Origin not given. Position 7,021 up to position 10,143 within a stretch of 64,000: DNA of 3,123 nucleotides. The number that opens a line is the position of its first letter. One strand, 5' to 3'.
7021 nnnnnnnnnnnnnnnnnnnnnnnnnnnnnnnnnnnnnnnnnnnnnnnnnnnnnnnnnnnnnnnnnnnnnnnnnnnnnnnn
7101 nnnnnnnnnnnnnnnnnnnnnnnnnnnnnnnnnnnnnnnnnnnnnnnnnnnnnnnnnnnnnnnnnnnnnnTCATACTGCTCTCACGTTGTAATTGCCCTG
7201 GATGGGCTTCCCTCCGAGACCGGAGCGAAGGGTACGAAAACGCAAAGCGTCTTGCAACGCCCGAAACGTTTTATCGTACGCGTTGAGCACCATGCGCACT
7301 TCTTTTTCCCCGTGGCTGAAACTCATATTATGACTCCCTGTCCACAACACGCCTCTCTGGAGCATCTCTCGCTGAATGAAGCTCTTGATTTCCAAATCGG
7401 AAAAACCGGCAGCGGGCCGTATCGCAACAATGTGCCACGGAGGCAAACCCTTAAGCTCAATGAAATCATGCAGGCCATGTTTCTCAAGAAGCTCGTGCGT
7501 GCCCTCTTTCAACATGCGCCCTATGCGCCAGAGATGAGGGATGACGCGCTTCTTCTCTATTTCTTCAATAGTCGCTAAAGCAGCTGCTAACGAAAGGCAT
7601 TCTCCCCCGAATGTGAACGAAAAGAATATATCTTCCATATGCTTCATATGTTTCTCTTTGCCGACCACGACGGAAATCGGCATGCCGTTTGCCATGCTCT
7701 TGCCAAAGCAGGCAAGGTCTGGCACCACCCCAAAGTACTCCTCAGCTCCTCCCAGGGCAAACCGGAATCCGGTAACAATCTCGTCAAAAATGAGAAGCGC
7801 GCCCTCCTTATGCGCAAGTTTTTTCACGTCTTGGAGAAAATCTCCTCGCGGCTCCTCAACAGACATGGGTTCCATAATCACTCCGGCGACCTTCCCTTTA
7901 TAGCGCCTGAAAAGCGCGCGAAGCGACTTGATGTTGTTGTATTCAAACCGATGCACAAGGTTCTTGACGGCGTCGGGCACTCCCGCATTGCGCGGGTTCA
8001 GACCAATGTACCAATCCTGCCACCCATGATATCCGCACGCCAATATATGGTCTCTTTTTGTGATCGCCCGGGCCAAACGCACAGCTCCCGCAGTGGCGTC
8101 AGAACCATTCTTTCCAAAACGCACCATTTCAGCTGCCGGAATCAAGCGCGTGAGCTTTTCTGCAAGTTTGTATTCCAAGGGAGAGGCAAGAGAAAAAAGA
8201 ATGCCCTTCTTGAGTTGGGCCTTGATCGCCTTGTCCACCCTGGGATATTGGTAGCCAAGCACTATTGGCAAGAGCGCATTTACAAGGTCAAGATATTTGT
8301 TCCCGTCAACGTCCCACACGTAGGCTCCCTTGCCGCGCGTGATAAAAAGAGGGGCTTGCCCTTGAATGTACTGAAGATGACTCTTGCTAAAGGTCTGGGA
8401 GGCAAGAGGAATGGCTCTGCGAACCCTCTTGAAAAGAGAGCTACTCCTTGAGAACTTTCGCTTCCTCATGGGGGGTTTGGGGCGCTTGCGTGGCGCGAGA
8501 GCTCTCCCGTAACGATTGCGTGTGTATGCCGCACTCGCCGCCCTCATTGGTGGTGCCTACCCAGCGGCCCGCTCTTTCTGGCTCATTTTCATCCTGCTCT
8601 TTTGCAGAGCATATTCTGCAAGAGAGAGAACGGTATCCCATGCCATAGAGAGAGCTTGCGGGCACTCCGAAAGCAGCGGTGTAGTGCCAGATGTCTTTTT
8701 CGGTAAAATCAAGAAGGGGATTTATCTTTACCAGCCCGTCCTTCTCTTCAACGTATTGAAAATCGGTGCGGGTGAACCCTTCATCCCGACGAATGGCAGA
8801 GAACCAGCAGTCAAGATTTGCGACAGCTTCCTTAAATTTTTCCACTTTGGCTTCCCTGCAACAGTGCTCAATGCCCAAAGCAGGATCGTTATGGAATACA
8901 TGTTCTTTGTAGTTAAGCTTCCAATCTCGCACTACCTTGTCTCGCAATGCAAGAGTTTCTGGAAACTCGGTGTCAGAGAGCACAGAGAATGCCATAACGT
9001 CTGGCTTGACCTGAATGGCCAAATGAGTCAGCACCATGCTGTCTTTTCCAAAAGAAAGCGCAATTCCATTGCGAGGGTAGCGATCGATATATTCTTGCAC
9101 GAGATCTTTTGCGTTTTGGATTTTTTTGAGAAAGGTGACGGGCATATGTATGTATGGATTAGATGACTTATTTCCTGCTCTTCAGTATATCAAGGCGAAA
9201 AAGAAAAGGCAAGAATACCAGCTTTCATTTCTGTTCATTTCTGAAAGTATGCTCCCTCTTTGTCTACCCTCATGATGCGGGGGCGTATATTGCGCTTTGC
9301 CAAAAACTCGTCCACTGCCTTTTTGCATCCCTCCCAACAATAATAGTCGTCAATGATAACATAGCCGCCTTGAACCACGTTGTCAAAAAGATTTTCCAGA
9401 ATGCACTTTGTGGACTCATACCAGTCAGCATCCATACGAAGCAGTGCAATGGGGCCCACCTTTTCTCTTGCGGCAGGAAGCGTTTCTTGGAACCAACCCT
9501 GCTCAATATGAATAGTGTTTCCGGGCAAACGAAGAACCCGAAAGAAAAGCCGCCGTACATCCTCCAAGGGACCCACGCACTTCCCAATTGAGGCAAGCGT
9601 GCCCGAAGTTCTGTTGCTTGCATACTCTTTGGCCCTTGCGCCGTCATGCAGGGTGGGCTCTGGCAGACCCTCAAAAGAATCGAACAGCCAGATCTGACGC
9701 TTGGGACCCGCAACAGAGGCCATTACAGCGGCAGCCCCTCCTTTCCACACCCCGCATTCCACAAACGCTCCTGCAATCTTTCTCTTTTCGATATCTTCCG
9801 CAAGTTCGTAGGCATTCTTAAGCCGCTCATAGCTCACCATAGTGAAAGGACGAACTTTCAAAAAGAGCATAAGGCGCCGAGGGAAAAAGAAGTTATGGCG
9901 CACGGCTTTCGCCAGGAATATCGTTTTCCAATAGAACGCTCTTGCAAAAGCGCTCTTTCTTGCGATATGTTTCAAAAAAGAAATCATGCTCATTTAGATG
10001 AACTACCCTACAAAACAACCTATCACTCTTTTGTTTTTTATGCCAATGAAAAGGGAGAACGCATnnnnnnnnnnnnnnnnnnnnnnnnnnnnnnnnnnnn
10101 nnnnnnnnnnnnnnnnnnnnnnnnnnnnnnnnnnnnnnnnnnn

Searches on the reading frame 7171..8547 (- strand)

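Call 47: search_protein_families(library=pfam, proteins=[window:7171-8547:-], max_evalue=0.00001)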
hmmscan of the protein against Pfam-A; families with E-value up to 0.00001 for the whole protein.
window:7171-8547:- (458 aa): 1 family
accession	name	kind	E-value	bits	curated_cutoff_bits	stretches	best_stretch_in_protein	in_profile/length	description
PF00202.27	Aminotran_3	-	3.2e-53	181.3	30.5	1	64-358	8-334/403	Aminotransferase class-III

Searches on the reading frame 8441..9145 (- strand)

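Call 47: search_protein_families(library=pfam, proteins=[window:8441-9145:-], max_evalue=0.00001)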
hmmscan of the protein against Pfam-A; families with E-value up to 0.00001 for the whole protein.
window:8441-9145:- (234 aa): 1 family
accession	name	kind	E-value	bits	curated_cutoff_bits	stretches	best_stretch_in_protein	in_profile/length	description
PF01507.26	PAPS_reduct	-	4.6e-31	108.6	22.5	1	28-181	4-174/175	Phosphoadenosine phosphosulfate reductase domain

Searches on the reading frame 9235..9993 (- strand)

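Call 47: search_protein_families(library=pfam, proteins=[window:9235-9993:-], max_evalue=0.00001)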
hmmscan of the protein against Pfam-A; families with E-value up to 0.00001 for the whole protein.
window:9235-9993:- (252 aa): 2 families
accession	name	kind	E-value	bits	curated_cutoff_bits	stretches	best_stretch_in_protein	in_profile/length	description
PF05711.17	TylF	-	1e-51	176.2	23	1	50-252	68-264/264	Macrocin-O-methyltransferase (TylF)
PF13578.12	Methyltransf_24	-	1.3e-08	36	26.3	1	78-217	1-105/105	Methyltransferase domain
